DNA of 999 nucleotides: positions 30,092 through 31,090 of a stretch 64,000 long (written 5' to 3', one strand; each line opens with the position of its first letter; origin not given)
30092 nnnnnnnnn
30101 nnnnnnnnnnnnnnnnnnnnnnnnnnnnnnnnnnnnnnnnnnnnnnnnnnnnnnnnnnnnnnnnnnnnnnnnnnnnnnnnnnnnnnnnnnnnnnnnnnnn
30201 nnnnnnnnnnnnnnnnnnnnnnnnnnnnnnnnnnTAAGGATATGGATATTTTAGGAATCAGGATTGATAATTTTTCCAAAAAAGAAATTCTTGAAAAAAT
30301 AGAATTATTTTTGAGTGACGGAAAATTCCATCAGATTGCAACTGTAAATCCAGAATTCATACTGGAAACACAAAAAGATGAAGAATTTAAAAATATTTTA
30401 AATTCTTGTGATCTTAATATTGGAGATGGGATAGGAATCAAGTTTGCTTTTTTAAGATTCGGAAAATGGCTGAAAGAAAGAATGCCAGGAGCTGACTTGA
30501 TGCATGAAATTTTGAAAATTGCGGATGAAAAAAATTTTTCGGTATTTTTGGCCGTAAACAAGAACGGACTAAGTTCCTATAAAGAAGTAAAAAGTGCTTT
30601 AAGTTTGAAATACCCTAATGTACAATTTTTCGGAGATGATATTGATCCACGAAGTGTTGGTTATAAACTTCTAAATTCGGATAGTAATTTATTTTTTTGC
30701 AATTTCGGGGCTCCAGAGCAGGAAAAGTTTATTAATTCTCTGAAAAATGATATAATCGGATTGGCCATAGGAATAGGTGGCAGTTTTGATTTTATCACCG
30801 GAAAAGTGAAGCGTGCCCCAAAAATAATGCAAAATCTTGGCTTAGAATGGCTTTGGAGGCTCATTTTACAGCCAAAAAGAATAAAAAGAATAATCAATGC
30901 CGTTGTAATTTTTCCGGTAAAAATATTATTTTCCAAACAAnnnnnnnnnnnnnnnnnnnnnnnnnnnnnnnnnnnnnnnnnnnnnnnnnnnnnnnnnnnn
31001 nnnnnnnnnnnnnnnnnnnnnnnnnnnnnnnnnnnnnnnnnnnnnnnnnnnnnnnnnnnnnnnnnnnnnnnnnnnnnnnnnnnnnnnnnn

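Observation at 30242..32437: In-frame fusion of a TagA/WecB-family glycosyltransferase with a complete glutamyl-tRNA synthetase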

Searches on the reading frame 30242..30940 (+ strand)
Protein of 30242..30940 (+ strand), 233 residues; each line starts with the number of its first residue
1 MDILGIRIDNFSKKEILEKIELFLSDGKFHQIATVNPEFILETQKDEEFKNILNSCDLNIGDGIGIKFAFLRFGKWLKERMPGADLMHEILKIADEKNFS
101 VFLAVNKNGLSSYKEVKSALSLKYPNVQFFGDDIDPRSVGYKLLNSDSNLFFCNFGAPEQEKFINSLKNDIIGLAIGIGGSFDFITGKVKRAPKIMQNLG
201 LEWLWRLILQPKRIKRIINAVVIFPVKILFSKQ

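Call 17: search_solved_structures(query=window:30242-30940:+, show_alignments=2)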
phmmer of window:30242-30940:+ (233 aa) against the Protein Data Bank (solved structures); distinct sequences matched with E-value up to 0.001: 3.
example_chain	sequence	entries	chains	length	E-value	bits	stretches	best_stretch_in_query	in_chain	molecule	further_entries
7mpk_A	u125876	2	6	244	4.5e-39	137.6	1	1-232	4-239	N-acetylglucosaminyldiphosphoundecaprenol N-acetyl-beta-D-mannosaminyltransferase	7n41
5wb4_A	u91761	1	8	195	3.9e-27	98.6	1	1-187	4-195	N-acetylglucosaminyldiphosphoundecaprenol N-acetyl-beta-D-mannosaminyltransferase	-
5wfg_A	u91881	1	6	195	5e-27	98.2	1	1-187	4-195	N-acetylglucosaminyldiphosphoundecaprenol N-acetyl-beta-D-mannosaminyltransferase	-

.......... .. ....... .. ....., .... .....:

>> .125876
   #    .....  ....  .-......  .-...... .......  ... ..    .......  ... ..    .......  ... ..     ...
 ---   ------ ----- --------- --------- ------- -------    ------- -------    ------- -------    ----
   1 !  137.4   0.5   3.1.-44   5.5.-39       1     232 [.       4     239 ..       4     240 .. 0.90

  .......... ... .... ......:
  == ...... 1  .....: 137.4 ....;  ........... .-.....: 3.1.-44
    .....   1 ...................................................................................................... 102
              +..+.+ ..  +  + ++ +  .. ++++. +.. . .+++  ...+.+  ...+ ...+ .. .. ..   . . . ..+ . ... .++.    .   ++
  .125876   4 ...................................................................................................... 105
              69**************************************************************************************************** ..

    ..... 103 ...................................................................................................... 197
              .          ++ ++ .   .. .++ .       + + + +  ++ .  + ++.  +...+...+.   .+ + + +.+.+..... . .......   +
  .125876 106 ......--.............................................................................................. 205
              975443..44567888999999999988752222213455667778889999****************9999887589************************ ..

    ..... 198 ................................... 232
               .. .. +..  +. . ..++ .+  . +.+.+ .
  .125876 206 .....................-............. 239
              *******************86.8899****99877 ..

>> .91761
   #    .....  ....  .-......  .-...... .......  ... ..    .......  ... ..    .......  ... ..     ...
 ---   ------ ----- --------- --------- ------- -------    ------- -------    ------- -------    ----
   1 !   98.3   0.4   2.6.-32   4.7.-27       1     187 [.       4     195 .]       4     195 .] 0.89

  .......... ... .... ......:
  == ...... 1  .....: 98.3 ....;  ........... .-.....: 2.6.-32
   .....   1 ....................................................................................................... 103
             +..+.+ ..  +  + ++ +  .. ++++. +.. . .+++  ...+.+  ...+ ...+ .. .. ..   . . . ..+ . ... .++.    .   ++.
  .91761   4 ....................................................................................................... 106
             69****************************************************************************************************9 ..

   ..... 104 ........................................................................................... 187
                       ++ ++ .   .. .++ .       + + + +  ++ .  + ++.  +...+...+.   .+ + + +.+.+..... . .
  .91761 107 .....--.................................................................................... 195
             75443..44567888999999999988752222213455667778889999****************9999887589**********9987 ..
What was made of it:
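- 30242..30940 (+): GT26 (WecB/TagA/CpsF) half, aa 1-233, full length. Aligns to full-length T. italicus TagA (7mpk), residues 4-239 of 244, E=4.5e-39 (call 17).
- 30821..30937 (+): C-terminal appendage of the GT26 half (aa ~194-232). In TagA this segment binds the membrane and completes the active site. Here it carries R206, R213 and R216. Alignment to 7mpk (call 17).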

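Call 24: find_homologous_proteins(query=window:30242-30940:+, max_evalue=0.00001)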
Query window:30242-30940:+ (233 aa): 1554 proteins with E <= 0.00001 among 1988 candidates; the best 120 are listed.
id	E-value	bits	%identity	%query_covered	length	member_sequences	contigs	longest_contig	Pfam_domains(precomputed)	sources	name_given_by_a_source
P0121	9.8e-116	403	78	100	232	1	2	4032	PF03808.20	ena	-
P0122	3.1e-107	375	71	100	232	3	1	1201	PF03808.20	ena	-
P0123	3.8e-107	375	73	91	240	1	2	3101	PF03808.20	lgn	-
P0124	6.7e-107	374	74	100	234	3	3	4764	PF03808.20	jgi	jgi:N-acetylglucosaminyldiphosphoundecaprenol N-acetyl-beta-D-mannosaminyltransferase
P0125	8.7e-106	371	71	100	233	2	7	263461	PF03808.20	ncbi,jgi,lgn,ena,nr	ncbi:MAG TPA: WecB/TagA/CpsF family glycosyltransferase [Candidatus Moranbacteria bacterium]|nr:WecB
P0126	4.8e-105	368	70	100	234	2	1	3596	PF03808.20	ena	-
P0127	3.0e-104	366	71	100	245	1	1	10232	PF03808.20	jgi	jgi:N-acetylglucosaminyldiphosphoundecaprenol N-acetyl-beta-D-mannosaminyltransferase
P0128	1.8e-103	363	70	100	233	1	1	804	PF03808.20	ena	-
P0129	1.4e-102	360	70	100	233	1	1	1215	PF03808.20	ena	-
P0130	8.8e-102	358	71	100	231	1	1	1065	PF03808.20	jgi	-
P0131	9.4e-102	358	68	98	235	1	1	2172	PF03808.20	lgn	-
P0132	1.5e-101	357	68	100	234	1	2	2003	PF03808.20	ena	-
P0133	3.9e-101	356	70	100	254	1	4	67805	PF03808.20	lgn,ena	-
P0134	5.4e-101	355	69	99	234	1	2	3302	PF03808.20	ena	-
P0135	3.6e-100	352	70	100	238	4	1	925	PF03808.20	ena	-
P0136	5.0e-100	352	69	99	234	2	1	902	PF03808.20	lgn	-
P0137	3.9e-99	349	67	100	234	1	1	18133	PF03808.20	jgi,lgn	-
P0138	4.3e-99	349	67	100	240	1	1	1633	PF03808.20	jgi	-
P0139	5.5e-99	348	67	100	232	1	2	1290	PF03808.20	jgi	jgi:N-acetylglucosaminyldiphosphoundecaprenol N-acetyl-beta-D-mannosaminyltransferase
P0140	7.7e-99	348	68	99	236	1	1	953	PF03808.20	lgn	-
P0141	8.9e-99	348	67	100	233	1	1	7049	PF03808.20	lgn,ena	-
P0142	1.4e-98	347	67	100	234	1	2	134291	PF03808.20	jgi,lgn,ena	-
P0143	2.8e-98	346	66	100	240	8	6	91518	PF03808.20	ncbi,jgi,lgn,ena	-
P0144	3.2e-98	346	69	100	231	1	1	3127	PF03808.20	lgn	-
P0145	7.5e-98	345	67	100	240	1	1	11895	PF03808.20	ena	-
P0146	2.3e-97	343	61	99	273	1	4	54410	PF03808.20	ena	-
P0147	2.4e-97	343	68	100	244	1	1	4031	PF03808.20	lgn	-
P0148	2.5e-97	343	65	95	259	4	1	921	PF03808.20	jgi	jgi:N-acetylglucosaminyldiphosphoundecaprenol N-acetyl-beta-D-mannosaminyltransferase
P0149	2.8e-97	343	66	100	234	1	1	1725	PF03808.20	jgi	jgi:N-acetylglucosaminyldiphosphoundecaprenol N-acetyl-beta-D-mannosaminyltransferase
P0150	5.8e-97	342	66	100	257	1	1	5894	PF03808.20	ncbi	-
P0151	2.5e-96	340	66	99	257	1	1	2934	PF03808.20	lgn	-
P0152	9.4e-96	338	62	100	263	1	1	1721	PF03808.20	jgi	jgi:N-acetylglucosaminyldiphosphoundecaprenol N-acetyl-beta-D-mannosaminyltransferase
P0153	1.4e-95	337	67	99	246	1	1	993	PF03808.20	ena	-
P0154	2.4e-95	337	63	100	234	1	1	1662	PF03808.20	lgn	-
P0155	2.9e-95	336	67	96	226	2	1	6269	PF03808.20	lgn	-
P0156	1.5e-94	334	65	100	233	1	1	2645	PF03808.20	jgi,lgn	-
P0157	4.4e-94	332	65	99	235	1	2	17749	PF03808.20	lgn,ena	-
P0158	2.0e-93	330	65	99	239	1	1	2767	PF03808.20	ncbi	-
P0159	3.4e-93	330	65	100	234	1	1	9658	PF03808.20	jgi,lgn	-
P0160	7.5e-93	328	65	91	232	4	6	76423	PF03808.20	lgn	-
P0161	8.0e-93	328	71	87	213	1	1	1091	PF03808.20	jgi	jgi:N-acetylglucosaminyldiphosphoundecaprenol N-acetyl-beta-D-mannosaminyltransferase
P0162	8.1e-93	328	65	100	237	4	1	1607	PF03808.20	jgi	-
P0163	1.1e-92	328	65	100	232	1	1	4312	PF03808.20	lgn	-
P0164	1.2e-92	328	62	100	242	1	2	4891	PF03808.20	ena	-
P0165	1.3e-92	328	63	100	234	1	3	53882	PF03808.20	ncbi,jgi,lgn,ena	ncbi:MAG: WecB/TagA/CpsF family glycosyltransferase [Candidatus Moraniibacteriota bacterium]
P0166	1.7e-92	327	65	98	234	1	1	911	PF03808.20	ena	-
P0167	4.9e-92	326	62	100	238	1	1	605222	PF03808.20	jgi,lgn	-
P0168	5.1e-92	326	63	100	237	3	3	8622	PF03808.20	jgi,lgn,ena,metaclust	metaclust:\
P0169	6.1e-92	325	63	100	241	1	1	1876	PF03808.20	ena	-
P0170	6.1e-92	325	64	100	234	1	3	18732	PF03808.20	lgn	-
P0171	1.3e-91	324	64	97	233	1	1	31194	PF03808.20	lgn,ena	-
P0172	1.6e-91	324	62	100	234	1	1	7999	PF03808.20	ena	-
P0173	1.7e-91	324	62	100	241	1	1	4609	PF03808.20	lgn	-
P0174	1.8e-91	324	62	100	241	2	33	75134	PF03808.20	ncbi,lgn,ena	-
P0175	2.0e-91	324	64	100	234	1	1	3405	PF03808.20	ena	-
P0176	3.3e-91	323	63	100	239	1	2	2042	PF03808.20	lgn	-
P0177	3.7e-91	323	62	100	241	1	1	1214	PF03808.20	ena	-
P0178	3.8e-91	323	62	100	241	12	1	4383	PF03808.20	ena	-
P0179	4.7e-91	323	59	100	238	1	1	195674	PF03808.20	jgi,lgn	jgi:N-acetylglucosaminyldiphosphoundecaprenol N-acetyl-beta-D-mannosaminyltransferase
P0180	5.5e-91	322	62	99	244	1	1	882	PF03808.20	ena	-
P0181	6.9e-91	322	62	99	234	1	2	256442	PF03808.20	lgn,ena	-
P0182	7.1e-91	322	61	100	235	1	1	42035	PF03808.20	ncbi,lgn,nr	ncbi:MAG: WecB/TagA/CpsF family glycosyltransferase [Candidatus Moranbacteria bacterium]|nr:WecB/Tag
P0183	1.1e-90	321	61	99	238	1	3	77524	PF03808.20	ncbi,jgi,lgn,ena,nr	ncbi:MAG TPA: WecB/TagA/CpsF family glycosyltransferase [Candidatus Moranbacteria bacterium]|nr:WecB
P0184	2.1e-90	320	64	94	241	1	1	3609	PF03808.20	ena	-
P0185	2.3e-90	320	63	100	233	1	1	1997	PF03808.20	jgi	-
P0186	3.5e-90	320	63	100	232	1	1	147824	PF03808.20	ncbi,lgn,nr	ncbi:MAG: WecB/TagA/CpsF family glycosyltransferase [Candidatus Moranbacteria bacterium]|nr:WecB/Tag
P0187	4.6e-90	319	62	100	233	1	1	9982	PF03808.20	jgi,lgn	jgi:N-acetylglucosaminyldiphosphoundecaprenol N-acetyl-beta-D-mannosaminyltransferase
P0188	6.3e-90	319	64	100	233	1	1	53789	PF03808.20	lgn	-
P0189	7.0e-90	319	63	100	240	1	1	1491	PF03808.20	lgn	-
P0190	7.4e-90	319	62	100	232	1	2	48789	PF03808.20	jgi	-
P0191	9.0e-90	318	63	99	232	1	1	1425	PF03808.20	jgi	jgi:N-acetylglucosaminyldiphosphoundecaprenol N-acetyl-beta-D-mannosaminyltransferase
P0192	9.2e-90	318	63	97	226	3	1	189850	PF03808.20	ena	-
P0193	1.0e-89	318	62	100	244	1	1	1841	PF03808.20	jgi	jgi:N-acetylglucosaminyldiphosphoundecaprenol N-acetyl-beta-D-mannosaminyltransferase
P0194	1.1e-89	318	64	100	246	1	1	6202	PF03808.20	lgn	-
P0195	1.2e-89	318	62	100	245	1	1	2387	PF03808.20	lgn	-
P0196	1.9e-89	317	61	99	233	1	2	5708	PF03808.20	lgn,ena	-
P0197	1.9e-89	317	59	100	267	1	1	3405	PF03808.20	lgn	-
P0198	2.3e-89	317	64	100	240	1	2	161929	PF03808.20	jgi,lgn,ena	jgi:N-acetylglucosaminyldiphosphoundecaprenol N-acetyl-beta-D-mannosaminyltransferase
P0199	3.6e-89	316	61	100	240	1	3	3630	PF03808.20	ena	-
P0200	4.1e-89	316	60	100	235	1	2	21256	PF03808.20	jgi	-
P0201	5.6e-89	316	61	100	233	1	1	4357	PF03808.20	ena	-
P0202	6.5e-89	316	61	100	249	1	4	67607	PF03808.20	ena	-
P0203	6.5e-89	316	60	100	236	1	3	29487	PF03808.20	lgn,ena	-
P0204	7.2e-89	315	59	99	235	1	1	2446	PF03808.20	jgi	jgi:N-acetylglucosaminyldiphosphoundecaprenol N-acetyl-beta-D-mannosaminyltransferase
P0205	7.7e-89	315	62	100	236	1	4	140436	PF03808.20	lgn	-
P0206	1.0e-88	315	63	99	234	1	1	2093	PF03808.20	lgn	-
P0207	1.3e-88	315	62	100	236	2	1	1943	PF03808.20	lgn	-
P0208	1.3e-88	315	60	100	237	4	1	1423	PF03808.20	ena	-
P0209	1.3e-88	315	61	100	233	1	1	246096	PF03808.20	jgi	jgi:N-acetylglucosaminyldiphosphoundecaprenol N-acetyl-beta-D-mannosaminyltransferase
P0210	1.3e-88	314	63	100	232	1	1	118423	PF03808.20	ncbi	ncbi:MAG: WecB/TagA/CpsF family glycosyltransferase [Candidatus Moraniibacteriota bacterium]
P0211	1.8e-88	314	59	100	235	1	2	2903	PF03808.20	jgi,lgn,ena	-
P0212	1.8e-88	314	60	99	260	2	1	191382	PF03808.20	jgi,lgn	-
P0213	1.8e-88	314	61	99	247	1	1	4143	PF03808.20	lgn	-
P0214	2.0e-88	314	61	100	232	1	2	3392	PF03808.20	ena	-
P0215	2.3e-88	314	61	99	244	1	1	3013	PF03808.20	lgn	-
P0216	2.5e-88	314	60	100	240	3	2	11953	PF03808.20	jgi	-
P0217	2.8e-88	313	61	99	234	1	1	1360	PF03808.20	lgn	-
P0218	2.8e-88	313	61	100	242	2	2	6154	PF03808.20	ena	-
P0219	2.8e-88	313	64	100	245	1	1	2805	PF03808.20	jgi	jgi:N-acetylglucosaminyldiphosphoundecaprenol N-acetyl-beta-D-mannosaminyltransferase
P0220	3.2e-88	313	61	100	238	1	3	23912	PF03808.20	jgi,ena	-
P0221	5.1e-88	313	62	100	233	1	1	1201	PF03808.20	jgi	jgi:N-acetylglucosaminyldiphosphoundecaprenol N-acetyl-beta-D-mannosaminyltransferase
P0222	6.1e-88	312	62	100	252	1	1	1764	PF03808.20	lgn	-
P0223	6.5e-88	312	63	99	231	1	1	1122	PF03808.20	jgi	jgi:N-acetylglucosaminyldiphosphoundecaprenol N-acetyl-beta-D-mannosaminyltransferase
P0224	7.4e-88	312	63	95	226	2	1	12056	PF03808.20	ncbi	-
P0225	7.4e-88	312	58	100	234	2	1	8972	PF03808.20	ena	-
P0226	8.8e-88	312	61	100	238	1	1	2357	PF03808.20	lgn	-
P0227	1.1e-87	311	61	100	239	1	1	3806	PF03808.20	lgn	-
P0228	1.2e-87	311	60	100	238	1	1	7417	PF03808.20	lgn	-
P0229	1.6e-87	311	62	100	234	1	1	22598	PF03808.20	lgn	-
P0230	2.1e-87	311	58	100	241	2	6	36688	PF03808.20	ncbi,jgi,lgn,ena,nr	ncbi:MAG: Glycosyl transferase, WecB/TagA/CpsF family [Candidatus Moranbacteria bacterium GW2011_GWE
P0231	2.3e-87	310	61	100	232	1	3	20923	PF03808.20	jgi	-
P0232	2.6e-87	310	60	100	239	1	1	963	PF03808.20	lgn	-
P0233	2.7e-87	310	61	99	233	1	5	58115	PF03808.20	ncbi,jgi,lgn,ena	jgi:N-acetylglucosaminyldiphosphoundecaprenol N-acetyl-beta-D-mannosaminyltransferase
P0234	3.0e-87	310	58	99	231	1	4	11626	PF03808.20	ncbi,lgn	-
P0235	3.7e-87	310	59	100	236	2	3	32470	PF03808.20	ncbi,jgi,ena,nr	ncbi:MAG: Glycosyl transferase, WecB/TagA/CpsF family [Parcubacteria group bacterium GW2011_GWC1_45_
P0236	4.5e-87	310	61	98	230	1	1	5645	PF03808.20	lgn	-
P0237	5.3e-87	309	59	100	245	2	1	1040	PF03808.20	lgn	-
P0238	5.6e-87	309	60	99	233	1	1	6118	PF03808.20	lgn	-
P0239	5.9e-87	309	61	100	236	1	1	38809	PF03808.20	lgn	-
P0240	6.0e-87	309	61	100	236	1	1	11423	PF03808.20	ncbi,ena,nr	ncbi:MAG: hypothetical protein A2Z52_02785 [Candidatus Moranbacteria bacterium RBG_19FT_COMBO_42_6]|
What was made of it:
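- Unfused orthologs in Moranbacteria score similarly against the TarA model family, so the low score reflects lineage divergence, not decay (call 24).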

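Call 25: find_encoding_contigs(protein=P0121, flank=3000, max_places=3)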
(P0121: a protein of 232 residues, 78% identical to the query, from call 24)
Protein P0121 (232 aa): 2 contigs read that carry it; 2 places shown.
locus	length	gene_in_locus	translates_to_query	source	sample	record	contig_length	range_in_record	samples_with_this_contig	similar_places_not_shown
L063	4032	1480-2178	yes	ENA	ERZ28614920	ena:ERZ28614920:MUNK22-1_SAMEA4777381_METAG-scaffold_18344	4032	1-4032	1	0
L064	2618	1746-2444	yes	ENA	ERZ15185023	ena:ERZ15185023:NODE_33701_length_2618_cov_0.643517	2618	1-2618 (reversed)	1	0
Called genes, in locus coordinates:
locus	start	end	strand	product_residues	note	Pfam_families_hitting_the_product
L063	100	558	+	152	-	PF00293:NUDIX, PF22327:Nudt16-like (weak)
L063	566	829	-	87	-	-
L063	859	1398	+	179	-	PF02834:LigT_PEase, PF13563:2_5_RNA_ligase2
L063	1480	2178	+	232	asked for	PF03808:Glyco_tran_WecG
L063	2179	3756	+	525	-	PF00749:tRNA-synt_1c, PF19269:Anticodon_2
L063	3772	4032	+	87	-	?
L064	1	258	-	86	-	?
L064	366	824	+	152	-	PF00293:NUDIX, PF22327:Nudt16-like (weak)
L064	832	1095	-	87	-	-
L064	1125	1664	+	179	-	PF02834:LigT_PEase, PF13563:2_5_RNA_ligase2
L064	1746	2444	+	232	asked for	PF03808:Glyco_tran_WecG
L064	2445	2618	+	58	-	?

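Call 26: find_encoding_contigs(protein=P0124, flank=3000, max_places=3)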
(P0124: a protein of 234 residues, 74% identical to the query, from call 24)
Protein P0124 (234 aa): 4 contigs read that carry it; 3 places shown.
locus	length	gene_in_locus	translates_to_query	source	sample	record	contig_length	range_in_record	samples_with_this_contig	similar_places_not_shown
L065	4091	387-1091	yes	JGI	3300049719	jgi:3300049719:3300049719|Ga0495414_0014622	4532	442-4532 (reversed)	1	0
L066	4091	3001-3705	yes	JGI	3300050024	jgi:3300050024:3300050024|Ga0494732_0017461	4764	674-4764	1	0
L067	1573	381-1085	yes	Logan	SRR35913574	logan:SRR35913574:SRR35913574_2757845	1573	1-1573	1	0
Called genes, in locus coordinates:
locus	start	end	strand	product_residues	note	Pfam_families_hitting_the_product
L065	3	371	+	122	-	?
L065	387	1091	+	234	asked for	PF03808:Glyco_tran_WecG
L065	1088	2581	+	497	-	PF00749:tRNA-synt_1c, PF19269:Anticodon_2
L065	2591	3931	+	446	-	PF13529:Peptidase_C39_2, PF03412:Peptidase_C39 (faint)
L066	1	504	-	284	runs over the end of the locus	PF00581:Rhodanese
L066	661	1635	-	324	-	PF00551:Formyl_trans_N, PF02911:Formyl_trans_C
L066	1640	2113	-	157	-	PF01327:Pep_deformylase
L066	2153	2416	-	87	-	-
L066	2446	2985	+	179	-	PF02834:LigT_PEase, PF13563:2_5_RNA_ligase2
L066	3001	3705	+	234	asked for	PF03808:Glyco_tran_WecG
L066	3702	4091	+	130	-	?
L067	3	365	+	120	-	?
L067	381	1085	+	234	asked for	PF03808:Glyco_tran_WecG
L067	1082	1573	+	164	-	?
